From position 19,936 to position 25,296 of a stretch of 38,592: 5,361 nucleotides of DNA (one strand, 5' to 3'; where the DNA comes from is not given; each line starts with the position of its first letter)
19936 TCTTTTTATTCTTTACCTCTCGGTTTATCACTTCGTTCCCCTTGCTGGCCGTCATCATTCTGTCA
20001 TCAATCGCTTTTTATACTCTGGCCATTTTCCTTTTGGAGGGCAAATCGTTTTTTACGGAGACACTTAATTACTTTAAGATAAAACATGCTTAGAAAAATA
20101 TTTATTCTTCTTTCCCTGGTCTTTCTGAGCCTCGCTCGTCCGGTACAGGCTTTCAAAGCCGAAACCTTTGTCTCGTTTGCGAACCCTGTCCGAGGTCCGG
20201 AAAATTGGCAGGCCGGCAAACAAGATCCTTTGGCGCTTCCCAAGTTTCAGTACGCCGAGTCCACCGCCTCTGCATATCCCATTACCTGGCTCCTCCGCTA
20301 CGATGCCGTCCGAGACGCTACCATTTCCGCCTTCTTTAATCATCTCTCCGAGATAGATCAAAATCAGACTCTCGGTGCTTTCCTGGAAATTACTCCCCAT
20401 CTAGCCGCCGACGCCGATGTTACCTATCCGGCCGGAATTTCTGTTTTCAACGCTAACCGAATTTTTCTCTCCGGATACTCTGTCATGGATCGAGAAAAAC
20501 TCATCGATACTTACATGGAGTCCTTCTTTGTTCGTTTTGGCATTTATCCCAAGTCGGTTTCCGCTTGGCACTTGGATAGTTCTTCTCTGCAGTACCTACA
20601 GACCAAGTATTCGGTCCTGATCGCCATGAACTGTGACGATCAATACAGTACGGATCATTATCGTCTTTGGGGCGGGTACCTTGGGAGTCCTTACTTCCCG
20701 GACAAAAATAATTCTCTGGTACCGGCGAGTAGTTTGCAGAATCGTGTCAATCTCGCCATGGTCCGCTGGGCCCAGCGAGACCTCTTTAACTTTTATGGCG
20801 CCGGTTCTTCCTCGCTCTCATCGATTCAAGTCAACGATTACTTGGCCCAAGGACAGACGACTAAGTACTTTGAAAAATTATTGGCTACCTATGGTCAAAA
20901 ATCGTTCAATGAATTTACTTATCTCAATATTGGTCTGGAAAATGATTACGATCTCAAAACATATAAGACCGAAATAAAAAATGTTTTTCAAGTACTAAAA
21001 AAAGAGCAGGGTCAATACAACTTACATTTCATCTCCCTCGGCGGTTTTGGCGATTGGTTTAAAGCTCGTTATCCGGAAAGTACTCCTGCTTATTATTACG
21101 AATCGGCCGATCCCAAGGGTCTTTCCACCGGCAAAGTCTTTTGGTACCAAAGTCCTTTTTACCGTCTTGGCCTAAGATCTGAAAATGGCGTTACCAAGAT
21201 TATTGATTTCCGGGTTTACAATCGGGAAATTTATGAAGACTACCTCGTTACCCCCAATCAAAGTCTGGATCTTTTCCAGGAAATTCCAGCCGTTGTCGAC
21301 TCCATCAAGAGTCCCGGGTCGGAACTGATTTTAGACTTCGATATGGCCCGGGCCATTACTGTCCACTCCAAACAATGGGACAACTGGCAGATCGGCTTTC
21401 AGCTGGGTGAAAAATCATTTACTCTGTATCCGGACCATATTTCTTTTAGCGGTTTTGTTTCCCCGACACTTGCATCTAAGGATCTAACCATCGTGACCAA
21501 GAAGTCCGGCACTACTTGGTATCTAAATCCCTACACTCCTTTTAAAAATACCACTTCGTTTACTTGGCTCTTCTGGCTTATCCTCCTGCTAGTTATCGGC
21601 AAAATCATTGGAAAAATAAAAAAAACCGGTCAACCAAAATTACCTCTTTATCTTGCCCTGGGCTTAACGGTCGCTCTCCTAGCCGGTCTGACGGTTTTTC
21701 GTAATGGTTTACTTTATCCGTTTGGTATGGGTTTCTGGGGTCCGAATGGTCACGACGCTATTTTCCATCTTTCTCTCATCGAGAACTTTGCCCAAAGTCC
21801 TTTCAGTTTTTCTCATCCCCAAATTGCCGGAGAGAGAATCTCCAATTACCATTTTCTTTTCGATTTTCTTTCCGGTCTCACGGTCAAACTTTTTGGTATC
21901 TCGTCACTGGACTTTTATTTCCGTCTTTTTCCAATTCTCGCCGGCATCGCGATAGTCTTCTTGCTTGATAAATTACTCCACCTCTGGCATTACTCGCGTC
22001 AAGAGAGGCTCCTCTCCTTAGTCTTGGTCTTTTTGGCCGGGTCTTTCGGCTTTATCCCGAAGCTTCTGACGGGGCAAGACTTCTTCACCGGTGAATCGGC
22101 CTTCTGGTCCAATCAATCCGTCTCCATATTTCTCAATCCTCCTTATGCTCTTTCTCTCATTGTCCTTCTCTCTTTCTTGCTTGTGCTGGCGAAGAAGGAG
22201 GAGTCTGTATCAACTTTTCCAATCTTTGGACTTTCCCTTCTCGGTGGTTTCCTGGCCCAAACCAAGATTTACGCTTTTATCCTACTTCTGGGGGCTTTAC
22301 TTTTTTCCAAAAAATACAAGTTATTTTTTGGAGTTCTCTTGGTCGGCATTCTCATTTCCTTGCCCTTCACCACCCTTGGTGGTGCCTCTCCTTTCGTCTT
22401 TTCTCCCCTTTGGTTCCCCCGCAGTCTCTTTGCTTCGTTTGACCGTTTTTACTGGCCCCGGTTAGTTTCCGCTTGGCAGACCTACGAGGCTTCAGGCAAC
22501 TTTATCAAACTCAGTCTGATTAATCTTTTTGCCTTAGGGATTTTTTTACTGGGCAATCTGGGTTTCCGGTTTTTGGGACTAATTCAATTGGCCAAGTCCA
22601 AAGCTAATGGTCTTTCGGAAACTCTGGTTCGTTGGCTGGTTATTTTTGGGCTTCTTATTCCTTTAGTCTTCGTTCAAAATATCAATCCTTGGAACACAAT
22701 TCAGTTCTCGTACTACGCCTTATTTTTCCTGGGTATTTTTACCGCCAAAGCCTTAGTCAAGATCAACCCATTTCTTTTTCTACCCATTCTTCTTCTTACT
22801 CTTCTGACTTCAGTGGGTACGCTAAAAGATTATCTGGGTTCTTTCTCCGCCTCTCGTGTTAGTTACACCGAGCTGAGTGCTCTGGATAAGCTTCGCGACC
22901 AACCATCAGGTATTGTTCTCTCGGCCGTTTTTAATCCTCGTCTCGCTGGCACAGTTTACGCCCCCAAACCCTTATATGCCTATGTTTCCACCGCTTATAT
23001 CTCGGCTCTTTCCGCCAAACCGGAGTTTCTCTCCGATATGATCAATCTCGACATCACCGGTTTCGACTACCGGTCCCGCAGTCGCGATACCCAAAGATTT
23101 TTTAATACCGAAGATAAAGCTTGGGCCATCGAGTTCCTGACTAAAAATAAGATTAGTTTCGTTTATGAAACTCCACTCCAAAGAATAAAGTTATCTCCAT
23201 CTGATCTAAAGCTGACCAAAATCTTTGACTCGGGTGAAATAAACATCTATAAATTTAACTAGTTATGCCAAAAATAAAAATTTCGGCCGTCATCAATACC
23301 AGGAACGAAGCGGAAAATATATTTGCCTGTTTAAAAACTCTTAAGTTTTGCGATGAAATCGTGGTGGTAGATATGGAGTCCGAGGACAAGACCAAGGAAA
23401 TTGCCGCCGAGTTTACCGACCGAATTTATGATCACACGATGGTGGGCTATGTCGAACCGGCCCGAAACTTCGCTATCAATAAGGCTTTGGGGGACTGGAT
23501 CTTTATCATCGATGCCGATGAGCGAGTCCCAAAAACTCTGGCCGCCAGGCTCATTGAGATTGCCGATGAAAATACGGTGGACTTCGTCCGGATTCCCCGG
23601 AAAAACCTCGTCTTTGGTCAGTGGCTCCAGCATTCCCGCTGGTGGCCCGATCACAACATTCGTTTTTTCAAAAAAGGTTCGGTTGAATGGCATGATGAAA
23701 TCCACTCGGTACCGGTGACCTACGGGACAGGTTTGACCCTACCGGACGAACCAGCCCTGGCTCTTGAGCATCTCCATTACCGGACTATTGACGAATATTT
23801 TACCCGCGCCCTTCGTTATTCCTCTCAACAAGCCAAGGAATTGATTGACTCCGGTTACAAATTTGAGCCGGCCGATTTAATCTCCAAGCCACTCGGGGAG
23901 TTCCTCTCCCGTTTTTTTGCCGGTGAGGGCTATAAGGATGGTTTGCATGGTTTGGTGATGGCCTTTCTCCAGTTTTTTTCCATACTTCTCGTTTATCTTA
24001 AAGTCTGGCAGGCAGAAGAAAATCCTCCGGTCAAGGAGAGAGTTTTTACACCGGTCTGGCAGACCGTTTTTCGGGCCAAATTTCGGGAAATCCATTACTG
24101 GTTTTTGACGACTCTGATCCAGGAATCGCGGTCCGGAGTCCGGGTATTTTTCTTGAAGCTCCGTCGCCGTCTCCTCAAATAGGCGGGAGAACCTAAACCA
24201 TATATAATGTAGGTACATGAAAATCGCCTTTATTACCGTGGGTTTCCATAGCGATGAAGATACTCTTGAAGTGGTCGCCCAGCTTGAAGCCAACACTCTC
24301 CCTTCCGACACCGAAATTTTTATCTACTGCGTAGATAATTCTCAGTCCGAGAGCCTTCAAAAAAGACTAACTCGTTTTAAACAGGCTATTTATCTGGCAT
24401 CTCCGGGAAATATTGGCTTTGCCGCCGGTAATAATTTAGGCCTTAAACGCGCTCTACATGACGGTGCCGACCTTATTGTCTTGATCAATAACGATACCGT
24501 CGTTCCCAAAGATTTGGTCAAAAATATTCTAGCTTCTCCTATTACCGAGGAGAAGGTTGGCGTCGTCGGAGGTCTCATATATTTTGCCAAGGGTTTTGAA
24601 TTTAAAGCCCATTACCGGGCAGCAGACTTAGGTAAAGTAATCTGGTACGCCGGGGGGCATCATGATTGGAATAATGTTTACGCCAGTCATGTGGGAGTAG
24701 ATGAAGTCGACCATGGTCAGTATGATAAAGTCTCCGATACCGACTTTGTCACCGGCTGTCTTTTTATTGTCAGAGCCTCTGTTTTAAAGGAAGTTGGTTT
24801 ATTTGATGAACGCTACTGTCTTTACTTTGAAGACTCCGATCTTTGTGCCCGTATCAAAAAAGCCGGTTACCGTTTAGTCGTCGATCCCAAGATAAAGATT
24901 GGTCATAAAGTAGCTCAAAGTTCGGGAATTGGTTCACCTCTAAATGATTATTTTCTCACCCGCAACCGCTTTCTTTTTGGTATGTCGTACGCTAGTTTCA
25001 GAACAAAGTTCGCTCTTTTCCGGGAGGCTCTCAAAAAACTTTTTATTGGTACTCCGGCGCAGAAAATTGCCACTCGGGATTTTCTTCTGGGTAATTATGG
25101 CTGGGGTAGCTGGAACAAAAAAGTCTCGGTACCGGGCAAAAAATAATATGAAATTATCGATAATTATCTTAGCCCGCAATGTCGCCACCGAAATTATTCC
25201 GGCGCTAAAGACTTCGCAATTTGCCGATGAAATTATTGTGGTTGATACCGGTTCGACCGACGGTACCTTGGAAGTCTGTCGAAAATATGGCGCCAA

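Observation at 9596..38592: Very dense GT-C locus: candidate extracytoplasmic, polyprenyl-phosphate-sugar-driven glycan assembly system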

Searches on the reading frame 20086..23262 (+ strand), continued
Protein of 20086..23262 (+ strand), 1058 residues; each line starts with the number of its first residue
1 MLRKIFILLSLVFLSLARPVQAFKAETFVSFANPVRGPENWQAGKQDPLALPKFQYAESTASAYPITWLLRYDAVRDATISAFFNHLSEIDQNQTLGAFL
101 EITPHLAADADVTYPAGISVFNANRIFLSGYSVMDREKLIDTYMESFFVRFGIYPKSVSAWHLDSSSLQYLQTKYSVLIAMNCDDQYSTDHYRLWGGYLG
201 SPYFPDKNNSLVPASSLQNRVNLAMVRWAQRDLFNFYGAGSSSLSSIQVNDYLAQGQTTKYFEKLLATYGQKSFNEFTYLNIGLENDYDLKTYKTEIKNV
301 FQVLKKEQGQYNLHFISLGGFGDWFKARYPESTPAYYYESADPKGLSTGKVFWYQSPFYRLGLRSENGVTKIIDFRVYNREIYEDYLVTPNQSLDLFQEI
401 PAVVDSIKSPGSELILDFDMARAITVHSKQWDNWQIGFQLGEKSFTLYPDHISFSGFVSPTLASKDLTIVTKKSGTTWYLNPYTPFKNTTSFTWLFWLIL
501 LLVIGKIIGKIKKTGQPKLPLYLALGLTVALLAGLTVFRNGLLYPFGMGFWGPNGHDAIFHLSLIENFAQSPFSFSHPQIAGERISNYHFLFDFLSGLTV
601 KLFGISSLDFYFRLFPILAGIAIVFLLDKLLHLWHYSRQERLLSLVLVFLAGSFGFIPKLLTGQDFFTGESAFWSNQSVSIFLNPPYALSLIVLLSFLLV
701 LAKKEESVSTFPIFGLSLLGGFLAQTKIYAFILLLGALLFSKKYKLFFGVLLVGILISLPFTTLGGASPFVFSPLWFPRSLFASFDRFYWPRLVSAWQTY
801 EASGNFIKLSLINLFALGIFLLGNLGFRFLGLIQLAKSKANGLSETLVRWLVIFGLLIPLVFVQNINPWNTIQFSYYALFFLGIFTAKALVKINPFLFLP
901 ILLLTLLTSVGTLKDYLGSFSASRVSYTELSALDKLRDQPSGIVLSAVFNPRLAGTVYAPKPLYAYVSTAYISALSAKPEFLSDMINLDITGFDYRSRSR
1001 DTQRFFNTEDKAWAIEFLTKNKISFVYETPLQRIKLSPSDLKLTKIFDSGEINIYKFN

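Call 52: find_encoding_contigs(protein=P0002, flank=10000, max_places=3)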
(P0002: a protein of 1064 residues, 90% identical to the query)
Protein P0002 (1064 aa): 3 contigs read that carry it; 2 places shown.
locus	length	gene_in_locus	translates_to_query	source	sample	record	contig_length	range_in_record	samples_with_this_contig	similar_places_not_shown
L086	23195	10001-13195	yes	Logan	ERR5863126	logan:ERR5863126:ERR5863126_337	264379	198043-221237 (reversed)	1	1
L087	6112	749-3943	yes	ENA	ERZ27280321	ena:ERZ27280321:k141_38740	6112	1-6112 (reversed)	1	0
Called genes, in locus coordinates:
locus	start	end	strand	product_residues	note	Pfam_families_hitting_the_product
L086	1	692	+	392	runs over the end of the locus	PF00535:Glycos_transf_2, PF04138:GtrA_DPMS_TM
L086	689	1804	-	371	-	-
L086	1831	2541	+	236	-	PF13641:Glyco_tranf_2_3 (weak), PF00535:Glycos_transf_2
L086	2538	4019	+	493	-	PF13231:PMT_2, PF02516:STT3 (weak)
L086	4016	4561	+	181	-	PF00929:RNase_T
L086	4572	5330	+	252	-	PF00535:Glycos_transf_2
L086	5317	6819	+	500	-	PF02366:PMT (weak), PF13231:PMT_2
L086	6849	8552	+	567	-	PF13231:PMT_2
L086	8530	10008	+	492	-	PF01943:Polysacc_synt, PF13440:Polysacc_synt_3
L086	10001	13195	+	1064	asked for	-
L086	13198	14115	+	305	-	PF00535:Glycos_transf_2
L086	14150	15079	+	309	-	PF00535:Glycos_transf_2, PF13641:Glyco_tranf_2_3, PF13632:Glyco_trans_2_3 (weak)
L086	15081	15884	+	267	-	PF00535:Glycos_transf_2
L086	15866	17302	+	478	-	-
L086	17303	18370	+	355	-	PF13439:Glyco_transf_4 (faint), PF00534:Glycos_transf_1, PF13692:Glyco_trans_1_4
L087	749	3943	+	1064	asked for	-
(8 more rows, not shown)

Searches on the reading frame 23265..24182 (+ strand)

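Call 5: search_protein_families(library=pfam, max_evalue=0.01, proteins=[window:23265-24182:+])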
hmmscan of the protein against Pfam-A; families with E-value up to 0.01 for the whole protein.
window:23265-24182:+ (305 aa): 2 families
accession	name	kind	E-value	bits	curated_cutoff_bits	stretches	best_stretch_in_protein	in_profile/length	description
PF00535.33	Glycos_transf_2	-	1e-16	61.7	23.3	1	7-142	1-145/168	Glycosyl transferase family 2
PF13704.12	Glyco_tranf_2_4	-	0.00031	21.6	27.5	1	20-86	11-82/98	Glycosyl transferase family 2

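Call 34: search_protein_families(library=ncbifam, max_evalue=0.00001, proteins=[window:23265-24182:+])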
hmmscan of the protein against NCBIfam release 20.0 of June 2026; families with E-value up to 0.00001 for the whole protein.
window:23265-24182:+ (305 aa): 4 families
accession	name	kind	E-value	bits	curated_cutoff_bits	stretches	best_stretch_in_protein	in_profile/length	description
NF007482.0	PRK10073.1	equivalog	4.3e-10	39.1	423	1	6-109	11-119/334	glycosyltransferase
TIGR04283.1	glyco_like_mftF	equivalog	2.7e-09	36.9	182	1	6-103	1-103/221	TIGR04283 family arsenosugar biosynthesis glycosyltransferase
TIGR04195.1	S_glycosyl_SunS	equivalog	1.5e-07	30.7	350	1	6-157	59-209/421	SunS family peptide S-glycosyltransferase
NF045692.1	OglycostaseCruG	equivalog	3.2e-07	29.6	600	1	5-111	42-163/386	2'-O-glycosyltransferase CruG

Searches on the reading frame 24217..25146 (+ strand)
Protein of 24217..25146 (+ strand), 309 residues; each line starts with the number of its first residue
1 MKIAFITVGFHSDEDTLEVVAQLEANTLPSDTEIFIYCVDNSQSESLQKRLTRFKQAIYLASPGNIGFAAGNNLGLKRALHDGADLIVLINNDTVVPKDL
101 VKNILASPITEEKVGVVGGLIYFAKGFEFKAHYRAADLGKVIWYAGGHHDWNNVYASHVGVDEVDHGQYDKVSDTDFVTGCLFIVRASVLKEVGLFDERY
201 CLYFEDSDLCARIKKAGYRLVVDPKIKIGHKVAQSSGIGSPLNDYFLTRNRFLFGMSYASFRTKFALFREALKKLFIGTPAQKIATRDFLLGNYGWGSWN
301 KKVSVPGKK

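Call 5: search_protein_families(library=pfam, max_evalue=0.01, proteins=[window:24217-25146:+])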
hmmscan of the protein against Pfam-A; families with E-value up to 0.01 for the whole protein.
window:24217-25146:+ (309 aa): 5 families
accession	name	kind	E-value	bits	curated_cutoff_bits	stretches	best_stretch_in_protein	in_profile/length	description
PF13641.12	Glyco_tranf_2_3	-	2.8e-11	44.3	27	1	4-225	4-206/230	Glycosyltransferase like family 2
PF00535.33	Glycos_transf_2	-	3.4e-08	34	23.3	1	23-145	20-132/168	Glycosyl transferase family 2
PF13632.12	Glyco_trans_2_3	-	3.3e-07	30.8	27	1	87-257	2-144/198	Glycosyl transferase family group 2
PF13506.12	Glyco_transf_21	-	2.1e-05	24.5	21.7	1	84-226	31-150/174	Glycosyl transferase family 21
PF13712.12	Glyco_tranf_2_5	-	0.0046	17.2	27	0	87-223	57-180/210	Glycosyltransferase like family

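Call 34: search_protein_families(library=ncbifam, max_evalue=0.00001, proteins=[window:24217-25146:+])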
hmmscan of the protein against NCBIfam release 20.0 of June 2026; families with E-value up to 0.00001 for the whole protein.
window:24217-25146:+ (309 aa): 5 families
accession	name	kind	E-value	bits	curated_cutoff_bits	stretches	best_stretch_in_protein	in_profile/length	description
TIGR01556.1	rhamnosyltran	subfamily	1.6e-17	63.6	200.55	2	172-254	142-235/281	rhamnosyltransferase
TIGR03965.1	mycofact_glyco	equivalog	2.9e-08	33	280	1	173-231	224-281/467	mycofactocin biosynthesis glycosyltransferase MftF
NF038299.1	EPS_HpsN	equivalog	2e-07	30.3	425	1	67-280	68-275/317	hormogonium polysaccharide biosynthesis glycosyltransferase HpsN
NF050113.1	gal_furan_GlfT1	equivalog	6.6e-07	28.9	330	1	34-111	29-107/290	galactofuranosyltransferase GlfT1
NF041875.1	EPS_EpsD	equivalog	2e-06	27.4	370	0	19-230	17-206/325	exopolysaccharide biosynthesis glycosyltransferase EpsD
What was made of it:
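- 23265..25951 (+): Three cytoplasmic GT2 enzymes (23265-24182, 24217-25146, 25148-25951). 24217 gives a weak rhamnosyltransferase TIGR01556 hit at 1.6e-17 (call 34).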
